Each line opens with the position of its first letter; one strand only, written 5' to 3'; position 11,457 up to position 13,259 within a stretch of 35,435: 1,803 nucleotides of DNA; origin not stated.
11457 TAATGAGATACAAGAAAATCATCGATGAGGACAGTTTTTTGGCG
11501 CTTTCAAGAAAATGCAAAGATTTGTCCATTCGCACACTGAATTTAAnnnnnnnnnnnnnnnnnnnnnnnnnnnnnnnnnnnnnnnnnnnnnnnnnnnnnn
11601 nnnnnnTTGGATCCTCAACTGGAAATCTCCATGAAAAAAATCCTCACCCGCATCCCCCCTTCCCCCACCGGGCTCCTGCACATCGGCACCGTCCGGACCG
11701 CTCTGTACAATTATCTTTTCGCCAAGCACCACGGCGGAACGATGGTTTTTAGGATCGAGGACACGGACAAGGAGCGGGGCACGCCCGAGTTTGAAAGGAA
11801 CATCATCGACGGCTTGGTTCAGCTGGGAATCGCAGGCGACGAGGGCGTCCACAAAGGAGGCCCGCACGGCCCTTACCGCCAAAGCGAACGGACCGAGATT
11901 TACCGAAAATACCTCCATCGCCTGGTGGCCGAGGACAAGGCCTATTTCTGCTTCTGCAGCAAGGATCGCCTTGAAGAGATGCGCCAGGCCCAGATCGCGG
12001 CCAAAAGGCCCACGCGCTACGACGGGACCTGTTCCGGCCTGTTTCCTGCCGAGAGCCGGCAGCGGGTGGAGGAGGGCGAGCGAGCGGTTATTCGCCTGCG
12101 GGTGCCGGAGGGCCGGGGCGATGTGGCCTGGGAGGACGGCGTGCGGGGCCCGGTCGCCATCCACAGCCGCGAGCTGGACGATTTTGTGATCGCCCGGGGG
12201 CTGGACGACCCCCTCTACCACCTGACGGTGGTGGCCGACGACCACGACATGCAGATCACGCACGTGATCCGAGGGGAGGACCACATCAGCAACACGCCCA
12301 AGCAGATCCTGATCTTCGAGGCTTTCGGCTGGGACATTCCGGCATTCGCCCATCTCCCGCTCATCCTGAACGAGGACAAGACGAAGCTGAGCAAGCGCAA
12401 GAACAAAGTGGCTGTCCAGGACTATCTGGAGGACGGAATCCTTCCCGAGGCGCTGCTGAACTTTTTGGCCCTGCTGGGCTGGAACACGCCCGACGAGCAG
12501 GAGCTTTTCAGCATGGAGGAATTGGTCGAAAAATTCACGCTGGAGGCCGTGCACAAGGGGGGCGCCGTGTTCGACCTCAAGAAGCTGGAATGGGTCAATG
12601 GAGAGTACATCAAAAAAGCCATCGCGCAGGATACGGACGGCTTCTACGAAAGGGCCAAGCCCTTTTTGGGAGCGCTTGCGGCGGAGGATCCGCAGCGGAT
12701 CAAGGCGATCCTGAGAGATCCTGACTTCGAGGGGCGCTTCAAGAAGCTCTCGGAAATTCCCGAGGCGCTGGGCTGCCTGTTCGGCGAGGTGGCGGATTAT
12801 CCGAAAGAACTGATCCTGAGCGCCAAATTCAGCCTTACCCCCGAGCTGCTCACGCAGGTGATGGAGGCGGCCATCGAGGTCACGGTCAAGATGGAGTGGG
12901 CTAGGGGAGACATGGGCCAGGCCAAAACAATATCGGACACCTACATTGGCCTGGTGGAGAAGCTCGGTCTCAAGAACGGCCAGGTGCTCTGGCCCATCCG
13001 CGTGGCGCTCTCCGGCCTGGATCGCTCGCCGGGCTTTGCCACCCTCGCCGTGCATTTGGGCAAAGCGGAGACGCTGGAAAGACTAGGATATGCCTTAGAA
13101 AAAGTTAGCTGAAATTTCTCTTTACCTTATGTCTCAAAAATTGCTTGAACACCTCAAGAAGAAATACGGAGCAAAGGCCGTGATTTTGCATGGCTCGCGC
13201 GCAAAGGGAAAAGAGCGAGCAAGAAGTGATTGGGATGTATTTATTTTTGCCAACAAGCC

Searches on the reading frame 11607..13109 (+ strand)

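Call 17: search_protein_families(library=pfam, proteins=[window:11607-13109:+], max_evalue=0.001)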
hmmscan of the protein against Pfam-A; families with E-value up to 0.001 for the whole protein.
window:11607-13109:+ (501 aa): 2 families
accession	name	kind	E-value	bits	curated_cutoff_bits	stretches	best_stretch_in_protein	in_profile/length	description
PF00749.27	tRNA-synt_1c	-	3.1e-103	345.4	23.4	1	11-329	1-314/314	tRNA synthetases class I (E and Q), catalytic domain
PF19269.4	Anticodon_2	-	5.9e-21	75.8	23.6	1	346-496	2-140/141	Anticodon binding domain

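Call 89: search_protein_families(library=ncbifam, proteins=[P0010, P0011], max_evalue=1)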
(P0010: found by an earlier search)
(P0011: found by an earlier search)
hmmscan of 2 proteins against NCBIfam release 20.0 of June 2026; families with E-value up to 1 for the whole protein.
P0010 (267 aa): 0 families

P0011 (131 aa): 3 families
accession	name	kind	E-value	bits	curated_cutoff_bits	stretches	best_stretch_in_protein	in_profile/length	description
TIGR02746.1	TraC-F-type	equivalog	0.015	13.2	567.05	1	23-124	488-581/800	type IV secretion system protein TraC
NF041198.1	UshA_like_PCGU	equivalog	0.094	11.3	275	1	60-128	152-216/519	UshA-like (seleno)protein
NF011242.0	PRK14648.1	equivalog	0.22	10.6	426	1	21-110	89-177/354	UDP-N-acetylmuramate dehydrogenase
